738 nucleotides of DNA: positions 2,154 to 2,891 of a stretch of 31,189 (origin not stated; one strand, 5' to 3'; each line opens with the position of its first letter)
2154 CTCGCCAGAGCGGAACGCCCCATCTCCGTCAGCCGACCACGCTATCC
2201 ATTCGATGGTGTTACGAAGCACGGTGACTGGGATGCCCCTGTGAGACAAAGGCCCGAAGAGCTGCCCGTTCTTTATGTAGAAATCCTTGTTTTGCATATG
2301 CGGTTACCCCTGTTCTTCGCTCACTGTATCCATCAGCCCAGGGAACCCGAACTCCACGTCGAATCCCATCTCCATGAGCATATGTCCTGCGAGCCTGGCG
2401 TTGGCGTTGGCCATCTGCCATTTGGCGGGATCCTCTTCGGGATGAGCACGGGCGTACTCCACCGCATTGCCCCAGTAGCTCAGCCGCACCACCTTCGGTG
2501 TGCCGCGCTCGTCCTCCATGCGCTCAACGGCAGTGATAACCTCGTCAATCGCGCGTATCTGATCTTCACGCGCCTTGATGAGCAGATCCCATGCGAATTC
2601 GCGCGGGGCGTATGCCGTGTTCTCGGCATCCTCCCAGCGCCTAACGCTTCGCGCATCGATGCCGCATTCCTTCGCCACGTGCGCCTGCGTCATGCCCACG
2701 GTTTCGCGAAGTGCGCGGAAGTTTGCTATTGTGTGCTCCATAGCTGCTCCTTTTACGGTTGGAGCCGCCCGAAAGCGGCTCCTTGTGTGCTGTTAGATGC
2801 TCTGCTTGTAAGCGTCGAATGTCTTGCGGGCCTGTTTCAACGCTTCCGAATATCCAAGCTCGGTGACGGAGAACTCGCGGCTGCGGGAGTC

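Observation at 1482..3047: Lower-GC cargo operon (84-aa protein, XRE regulator, 271-aa unknown protein) where an integrase is expected; no integrase anywhere in the genome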

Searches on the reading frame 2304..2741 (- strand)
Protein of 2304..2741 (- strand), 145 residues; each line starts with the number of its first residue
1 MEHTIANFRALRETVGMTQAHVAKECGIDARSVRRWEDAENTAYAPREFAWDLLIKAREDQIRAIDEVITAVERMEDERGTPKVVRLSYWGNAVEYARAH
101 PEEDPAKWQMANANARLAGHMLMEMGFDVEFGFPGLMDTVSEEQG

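Call 5: search_protein_families(library=pfam, proteins=[window:2304-2741:-], max_evalue=0.1)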
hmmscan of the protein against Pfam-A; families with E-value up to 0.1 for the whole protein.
window:2304-2741:- (145 aa): 7 families
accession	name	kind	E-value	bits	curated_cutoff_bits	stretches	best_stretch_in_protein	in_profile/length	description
PF13560.12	HTH_31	-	2.1e-05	25.2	27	1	8-42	6-40/64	Helix-turn-helix domain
PF01381.28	HTH_3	-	0.00047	20.6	23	1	9-37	2-30/55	Helix-turn-helix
PF13384.12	HTH_23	-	0.0014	18.8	24.6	1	10-36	13-37/50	Homeodomain-like domain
PF08965.17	Aca2_YdiL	-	0.0018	18.8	23.8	1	8-112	6-103/118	Aca2/YdiL-like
PF13518.12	HTH_28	-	0.0054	17.2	25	1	16-42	12-38/52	Helix-turn-helix domain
PF00376.29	MerR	-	0.071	13.4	28.2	0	22-39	5-22/38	MerR family regulatory protein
PF13542.12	HTH_Tnp_ISL3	-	0.089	12.7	27.4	0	13-37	23-47/51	Helix-turn-helix domain of transposase family ISL3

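Call 7: search_protein_families(library=phrogs, proteins=[window:2304-2741:-], max_evalue=0.01)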
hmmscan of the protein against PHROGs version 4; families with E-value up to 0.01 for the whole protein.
window:2304-2741:- (145 aa): 12 families
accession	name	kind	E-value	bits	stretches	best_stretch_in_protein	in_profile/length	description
phrog_7950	-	transcription regulation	2e-07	32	1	4-43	8-47/68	transcriptional repressor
phrog_8351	-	unknown function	6.2e-05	24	1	5-56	26-80/95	-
phrog_2104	-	unknown function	0.00018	22.6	1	7-39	43-75/103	-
phrog_4836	-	transcription regulation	0.00025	21.7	1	4-40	76-112/194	CII-like regulator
phrog_8898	-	unknown function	0.00051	20.7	1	4-41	2-38/70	-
phrog_2328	-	transcription regulation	0.00052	20.8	1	9-39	21-51/128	transcriptional repressor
phrog_1373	-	transcription regulation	0.0007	20.6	1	10-38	70-98/166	transcriptional regulator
phrog_7241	-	transcription regulation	0.0012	19.9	1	8-41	66-99/122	transcriptional regulator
phrog_1157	-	integration and excision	0.0015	18.8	1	3-48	5-52/422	transposase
phrog_955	-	DNA, RNA and nucleotide metabolism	0.003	18.3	0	8-42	29-63/142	HTH DNA binding protein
phrog_8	-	transcription regulation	0.0031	18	1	7-37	80-110/346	transcriptional regulator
phrog_6962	-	unknown function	0.0047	18.2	1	9-42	7-40/73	-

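Call 43: find_homologous_proteins(query=window:2304-2741:-)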
Query window:2304-2741:- (145 aa): 46 proteins with E <= 0.001 among 57 candidates.
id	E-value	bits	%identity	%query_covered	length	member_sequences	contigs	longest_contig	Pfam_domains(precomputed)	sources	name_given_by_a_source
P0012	2.2e-91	321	99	100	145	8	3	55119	-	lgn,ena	-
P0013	1.3e-62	228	72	98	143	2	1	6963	-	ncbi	-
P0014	1.6e-61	224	71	100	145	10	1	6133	-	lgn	-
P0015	8.9e-54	199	65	94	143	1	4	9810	-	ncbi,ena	-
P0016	3.2e-52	194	66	94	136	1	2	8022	-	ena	-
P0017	1.7e-51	192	67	94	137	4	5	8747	-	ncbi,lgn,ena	-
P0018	4.3e-51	191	64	95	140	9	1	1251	-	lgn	-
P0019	1.0e-47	180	62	94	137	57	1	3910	-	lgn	-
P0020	6.4e-46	174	57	94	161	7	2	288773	-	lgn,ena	-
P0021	3.8e-23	100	43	90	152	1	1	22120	-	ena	-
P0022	4.3e-22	97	42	92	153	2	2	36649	-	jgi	-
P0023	8.0e-19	86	41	92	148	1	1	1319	PF01381.29,PF13560.13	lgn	-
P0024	2.3e-18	85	41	91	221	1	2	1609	-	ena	-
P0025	3.2e-18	84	41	91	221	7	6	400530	-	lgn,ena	-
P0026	6.0e-18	83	41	92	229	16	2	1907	-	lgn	-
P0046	3.7e-13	68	40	66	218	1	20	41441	PF13384.13,PF13560.13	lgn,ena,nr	nr:MAG TPA: protein of unknown function (DUF4447) [Caudoviricetes sp.]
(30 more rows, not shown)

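Call 44: search_solved_structures(query=window:2304-2741:-, max_evalue=1, show_alignments=2)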
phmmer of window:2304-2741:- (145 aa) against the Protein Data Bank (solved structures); distinct sequences matched with E-value up to 1: 4.
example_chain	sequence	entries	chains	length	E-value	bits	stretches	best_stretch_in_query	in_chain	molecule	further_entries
9vt3_A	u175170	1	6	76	8.4e-05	25.9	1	3-54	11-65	Aca3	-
2rfq_A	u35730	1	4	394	0.25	14.6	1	44-107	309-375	3-HSA hydroxylase, oxygenase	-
3afe_A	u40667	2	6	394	0.44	13.9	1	44-107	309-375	Hydroxylase, putative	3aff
1sq8_A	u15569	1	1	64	0.73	13.2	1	8-40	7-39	dh434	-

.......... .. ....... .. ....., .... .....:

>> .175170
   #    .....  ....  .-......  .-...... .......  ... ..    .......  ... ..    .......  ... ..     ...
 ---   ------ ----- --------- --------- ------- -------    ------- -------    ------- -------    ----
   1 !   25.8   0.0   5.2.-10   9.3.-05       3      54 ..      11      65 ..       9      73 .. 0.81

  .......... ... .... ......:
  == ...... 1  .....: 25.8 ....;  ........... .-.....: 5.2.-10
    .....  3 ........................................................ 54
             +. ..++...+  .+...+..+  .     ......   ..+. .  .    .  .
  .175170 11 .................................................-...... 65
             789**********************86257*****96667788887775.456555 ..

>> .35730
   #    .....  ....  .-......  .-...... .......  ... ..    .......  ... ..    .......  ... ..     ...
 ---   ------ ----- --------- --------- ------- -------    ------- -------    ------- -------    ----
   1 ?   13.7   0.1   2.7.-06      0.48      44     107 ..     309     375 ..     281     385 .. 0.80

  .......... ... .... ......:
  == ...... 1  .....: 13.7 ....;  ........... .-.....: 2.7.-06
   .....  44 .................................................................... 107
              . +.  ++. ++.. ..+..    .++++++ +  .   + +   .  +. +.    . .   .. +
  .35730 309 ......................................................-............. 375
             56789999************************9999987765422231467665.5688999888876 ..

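Call 47: search_protein_families(library=pfam, alignment_id=A3, max_evalue=0.01)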
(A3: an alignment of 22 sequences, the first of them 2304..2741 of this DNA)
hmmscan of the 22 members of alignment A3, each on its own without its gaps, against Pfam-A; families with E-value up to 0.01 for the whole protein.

A. member 1, window:2304-2741:- (145 aa): 5 families
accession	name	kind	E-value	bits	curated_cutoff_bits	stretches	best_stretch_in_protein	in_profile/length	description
PF13560.12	HTH_31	-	2.1e-05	25.2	27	1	8-42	6-40/64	Helix-turn-helix domain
PF01381.28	HTH_3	-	0.00047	20.6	23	1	9-37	2-30/55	Helix-turn-helix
PF13384.12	HTH_23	-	0.0014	18.8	24.6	1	10-36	13-37/50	Homeodomain-like domain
PF08965.17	Aca2_YdiL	-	0.0018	18.8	23.8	1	8-112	6-103/118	Aca2/YdiL-like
PF13518.12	HTH_28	-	0.0054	17.2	25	1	16-42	12-38/52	Helix-turn-helix domain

B. families by the number of members that match (of 22 scanned): 12 families
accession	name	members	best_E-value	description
PF13560.12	HTH_31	21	1.1e-06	Helix-turn-helix domain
PF01381.28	HTH_3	20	1.3e-06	Helix-turn-helix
PF13384.12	HTH_23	16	4e-06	Homeodomain-like domain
PF08965.17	Aca2_YdiL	11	5e-05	Aca2/YdiL-like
PF20432.4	Xre-like-HTH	6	0.00013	Antitoxin Xre-like helix-turn-helix domain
PF13518.12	HTH_28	5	0.0025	Helix-turn-helix domain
PF14549.12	P22_Cro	2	0.0033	DNA-binding transcriptional regulator Cro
PF10078.15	DUF2316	1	0.006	Uncharacterized protein conserved in bacteria (DUF2316)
PF13413.12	HTH_25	1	0.0074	Helix-turn-helix domain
PF15943.11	YdaS_toxin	1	0.0082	Bacterial toxin YdaS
PF19916.4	VMAP-M0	1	0.0083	vWA-MoxR associated protein middle region 0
PF08281.18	Sigma70_r4_2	1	0.009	Sigma-70, region 4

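Call 52: search_solved_structures(query=A5, max_evalue=1, show_alignments=2)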
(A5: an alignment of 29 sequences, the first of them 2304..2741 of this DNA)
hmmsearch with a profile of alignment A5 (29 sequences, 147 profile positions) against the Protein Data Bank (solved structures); distinct sequences matched with E-value up to 1: 24.
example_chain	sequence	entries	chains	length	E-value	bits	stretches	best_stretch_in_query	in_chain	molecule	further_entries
9vt3_A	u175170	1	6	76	1.7e-06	31.3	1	4-41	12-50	Aca3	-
7ezy_A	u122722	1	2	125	0.00069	22.9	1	4-118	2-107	anti-CRISPR-associated Aca2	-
8qnl_A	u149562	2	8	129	0.01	19.1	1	10-39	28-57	Antitoxin Xre/MbcA/ParS-like toxin-binding domain-containing protein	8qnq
1sq8_A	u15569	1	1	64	0.01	19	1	9-42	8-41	dh434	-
2mez_A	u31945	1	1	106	0.032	17.5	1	10-40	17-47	Multiprotein Bridging Factor (MBP-like)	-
4z5h_A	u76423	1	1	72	0.068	16.4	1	9-41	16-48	Antitoxin HipB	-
2x48_A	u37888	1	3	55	0.15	15.2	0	15-36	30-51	CAG38821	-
1r63_A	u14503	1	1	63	0.16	15.2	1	12-42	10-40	REPRESSOR PROTEIN FROM BACTERIOPHAGE 434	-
8w35_A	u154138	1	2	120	0.18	15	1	4-116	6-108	Anti-CRISPR associated (Aca) protein, Aca2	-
7vjo_B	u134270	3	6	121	0.19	14.9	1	4-116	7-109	anti-CRISPR-associated protein Aca2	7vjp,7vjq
1per_L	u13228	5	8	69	0.2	14.9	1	12-42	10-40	PROTEIN (434 REPRESSOR) | 434 REPRESSOR | REPRESSOR PROTEIN CI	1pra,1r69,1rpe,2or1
4yg4_A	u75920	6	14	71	0.23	14.6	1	9-41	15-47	Antitoxin HipB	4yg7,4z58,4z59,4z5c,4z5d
9mcd_A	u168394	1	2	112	0.24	14.6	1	89-134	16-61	Alba1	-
4yg1_A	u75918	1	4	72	0.25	14.6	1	9-41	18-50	Antitoxin HipB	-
7b5j_A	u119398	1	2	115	0.27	14.4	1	5-116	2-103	Anti-CRISPR associated (Aca) protein, Aca2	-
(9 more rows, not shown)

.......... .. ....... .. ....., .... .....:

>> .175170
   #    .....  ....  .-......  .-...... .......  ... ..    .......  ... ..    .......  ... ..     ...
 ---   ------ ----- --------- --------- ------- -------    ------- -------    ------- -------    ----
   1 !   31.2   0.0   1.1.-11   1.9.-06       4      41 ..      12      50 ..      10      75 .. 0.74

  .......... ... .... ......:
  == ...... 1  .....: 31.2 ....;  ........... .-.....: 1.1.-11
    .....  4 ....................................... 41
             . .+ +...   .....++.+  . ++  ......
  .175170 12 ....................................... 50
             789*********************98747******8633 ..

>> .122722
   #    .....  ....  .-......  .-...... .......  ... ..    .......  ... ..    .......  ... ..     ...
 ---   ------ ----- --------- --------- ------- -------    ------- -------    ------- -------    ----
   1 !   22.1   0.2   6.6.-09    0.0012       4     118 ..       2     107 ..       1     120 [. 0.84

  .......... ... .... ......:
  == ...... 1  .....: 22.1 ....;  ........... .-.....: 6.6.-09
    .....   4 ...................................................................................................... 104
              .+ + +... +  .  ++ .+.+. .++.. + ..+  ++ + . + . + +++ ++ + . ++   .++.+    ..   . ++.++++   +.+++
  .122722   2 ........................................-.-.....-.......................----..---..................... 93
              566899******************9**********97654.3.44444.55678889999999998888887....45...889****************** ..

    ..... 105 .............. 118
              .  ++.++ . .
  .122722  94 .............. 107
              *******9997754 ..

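Call 53: find_encoding_contigs(protein=P0020, flank=5000, max_places=3)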
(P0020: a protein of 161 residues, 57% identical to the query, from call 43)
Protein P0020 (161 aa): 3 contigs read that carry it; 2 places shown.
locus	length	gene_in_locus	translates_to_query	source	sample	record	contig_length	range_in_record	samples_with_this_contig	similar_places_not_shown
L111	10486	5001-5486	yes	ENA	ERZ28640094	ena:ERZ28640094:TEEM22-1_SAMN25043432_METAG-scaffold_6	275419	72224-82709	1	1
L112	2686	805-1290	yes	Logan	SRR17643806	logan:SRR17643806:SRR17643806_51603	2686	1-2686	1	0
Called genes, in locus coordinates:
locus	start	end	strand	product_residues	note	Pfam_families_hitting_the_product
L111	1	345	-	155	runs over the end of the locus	PF13560:HTH_31, PF15731:MqsA_antitoxin (faint), PF01381:HTH_3, PF12674:Zn_ribbon_2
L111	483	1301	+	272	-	PF00561:Abhydrolase_1, PF12697:Abhydrolase_6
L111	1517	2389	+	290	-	PF02645:DegV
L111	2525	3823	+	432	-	PF00817:IMS, PF11798:IMS_HHH (faint), PF11799:IMS_C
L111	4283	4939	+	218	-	-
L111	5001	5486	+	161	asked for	-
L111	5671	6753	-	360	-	PF01510:Amidase_2, PF24246:SH3b_T (faint), PF08239:SH3_3 (faint)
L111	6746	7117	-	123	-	PF05105:Phage_holin_4_1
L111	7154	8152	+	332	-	PF14659:Phage_int_SAM_3, PF00589:Phage_integrase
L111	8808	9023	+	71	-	-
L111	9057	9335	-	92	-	-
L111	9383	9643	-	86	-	-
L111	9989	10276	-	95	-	-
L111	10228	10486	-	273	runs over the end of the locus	-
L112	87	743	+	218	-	-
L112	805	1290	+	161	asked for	-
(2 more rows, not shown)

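Call 54: find_encoding_contigs(protein=P0046, flank=5000, max_places=3)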
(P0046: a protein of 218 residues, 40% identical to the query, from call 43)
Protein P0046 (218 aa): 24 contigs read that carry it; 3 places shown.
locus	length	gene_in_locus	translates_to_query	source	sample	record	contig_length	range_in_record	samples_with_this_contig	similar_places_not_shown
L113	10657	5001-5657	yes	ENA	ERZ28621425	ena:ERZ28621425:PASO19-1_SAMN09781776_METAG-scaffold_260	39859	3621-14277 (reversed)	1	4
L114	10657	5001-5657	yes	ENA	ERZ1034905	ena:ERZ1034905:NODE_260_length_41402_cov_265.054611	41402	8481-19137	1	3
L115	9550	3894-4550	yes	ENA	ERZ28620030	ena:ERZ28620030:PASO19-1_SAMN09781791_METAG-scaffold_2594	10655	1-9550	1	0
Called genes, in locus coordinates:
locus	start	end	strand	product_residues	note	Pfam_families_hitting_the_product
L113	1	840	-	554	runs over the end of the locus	PF03354:TerL_ATPase, PF20441:TerL_nuclease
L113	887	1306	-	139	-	PF05119:Terminase_4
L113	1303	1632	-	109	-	PF01844:HNH (weak)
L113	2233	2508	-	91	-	-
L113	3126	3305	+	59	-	-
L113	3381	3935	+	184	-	-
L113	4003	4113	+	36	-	-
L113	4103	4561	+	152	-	-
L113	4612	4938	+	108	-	-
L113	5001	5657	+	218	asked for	PF13384:HTH_23 (faint), PF13560:HTH_31 (weak)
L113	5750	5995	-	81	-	-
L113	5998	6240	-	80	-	-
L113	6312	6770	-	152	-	-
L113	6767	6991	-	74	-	-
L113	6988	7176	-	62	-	-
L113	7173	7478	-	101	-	-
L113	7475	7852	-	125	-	-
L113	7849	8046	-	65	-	-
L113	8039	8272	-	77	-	-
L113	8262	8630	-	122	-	-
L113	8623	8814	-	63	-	-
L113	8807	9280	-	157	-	PF11753:DUF3310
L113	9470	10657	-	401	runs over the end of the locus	PF00589:Phage_integrase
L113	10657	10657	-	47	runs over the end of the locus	-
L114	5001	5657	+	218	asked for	PF13384:HTH_23 (faint), PF13560:HTH_31 (weak)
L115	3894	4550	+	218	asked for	PF13384:HTH_23 (faint), PF13560:HTH_31 (weak)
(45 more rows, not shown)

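Call 55: find_encoding_contigs(protein=P0022, flank=5000, max_places=3)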
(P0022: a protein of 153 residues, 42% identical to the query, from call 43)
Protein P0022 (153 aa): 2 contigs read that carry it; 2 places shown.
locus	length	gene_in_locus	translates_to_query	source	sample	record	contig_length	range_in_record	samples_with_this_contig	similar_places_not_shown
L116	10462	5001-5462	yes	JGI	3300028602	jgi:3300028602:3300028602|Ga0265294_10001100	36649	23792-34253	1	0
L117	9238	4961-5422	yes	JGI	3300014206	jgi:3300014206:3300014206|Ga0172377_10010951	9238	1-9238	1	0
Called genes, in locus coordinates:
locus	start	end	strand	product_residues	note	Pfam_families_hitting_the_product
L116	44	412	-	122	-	-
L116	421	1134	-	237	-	PF03837:RecT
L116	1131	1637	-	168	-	-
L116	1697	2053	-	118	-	-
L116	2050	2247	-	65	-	-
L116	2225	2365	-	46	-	-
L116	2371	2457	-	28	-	-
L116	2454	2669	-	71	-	PF12728:HTH_17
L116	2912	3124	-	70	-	PF13560:HTH_31, PF01381:HTH_3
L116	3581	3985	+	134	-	PF06253:MTTB (faint)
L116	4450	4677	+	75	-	-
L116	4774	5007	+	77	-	-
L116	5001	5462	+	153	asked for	-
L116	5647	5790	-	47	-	PF09693:Phage_XkdX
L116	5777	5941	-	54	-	-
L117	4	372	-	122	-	-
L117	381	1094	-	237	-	PF03837:RecT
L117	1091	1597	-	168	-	-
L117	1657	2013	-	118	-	-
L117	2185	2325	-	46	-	-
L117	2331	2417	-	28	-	-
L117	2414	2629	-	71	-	PF12728:HTH_17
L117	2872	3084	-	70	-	PF13560:HTH_31, PF01381:HTH_3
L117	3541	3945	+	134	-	PF06253:MTTB (faint)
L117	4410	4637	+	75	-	-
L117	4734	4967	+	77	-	-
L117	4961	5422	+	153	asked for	-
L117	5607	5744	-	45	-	PF09693:Phage_XkdX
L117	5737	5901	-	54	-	-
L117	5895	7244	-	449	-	PF00078:RVT_1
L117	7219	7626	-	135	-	-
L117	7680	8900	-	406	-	PF19789:DUF6273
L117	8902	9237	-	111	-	?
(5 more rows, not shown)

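Call 57: predict_structure(alignment_id=A5)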
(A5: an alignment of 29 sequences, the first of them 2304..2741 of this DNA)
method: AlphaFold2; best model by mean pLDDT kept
length: 145 residues; sequences in the alignment: 29
mean_pLDDT: 89.4   pTM: 0.79
mean pLDDT of the five models: 89.4, 89.3, 89.2, 89.2, 89.0
residues with pLDDT >= 90: 115; 70-90: 19; 50-70: 2; < 50: 9
segments of 3 or more residues with pLDDT < 50: 137-145
pLDDT, mean of each block of 10 residues (from residue 1): 92 96 95 93 91 97 94 89 90 93 94 96 94 64 38
secondary structure, 60 per line:
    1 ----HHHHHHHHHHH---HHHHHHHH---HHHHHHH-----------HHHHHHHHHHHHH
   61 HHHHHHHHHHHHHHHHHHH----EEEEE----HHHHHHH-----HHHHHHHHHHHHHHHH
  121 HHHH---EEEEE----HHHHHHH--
elements in order: H5-15 H19-26 H30-36 H48-79 E84-88 H93-99 H105-124 E128-132 H137-143
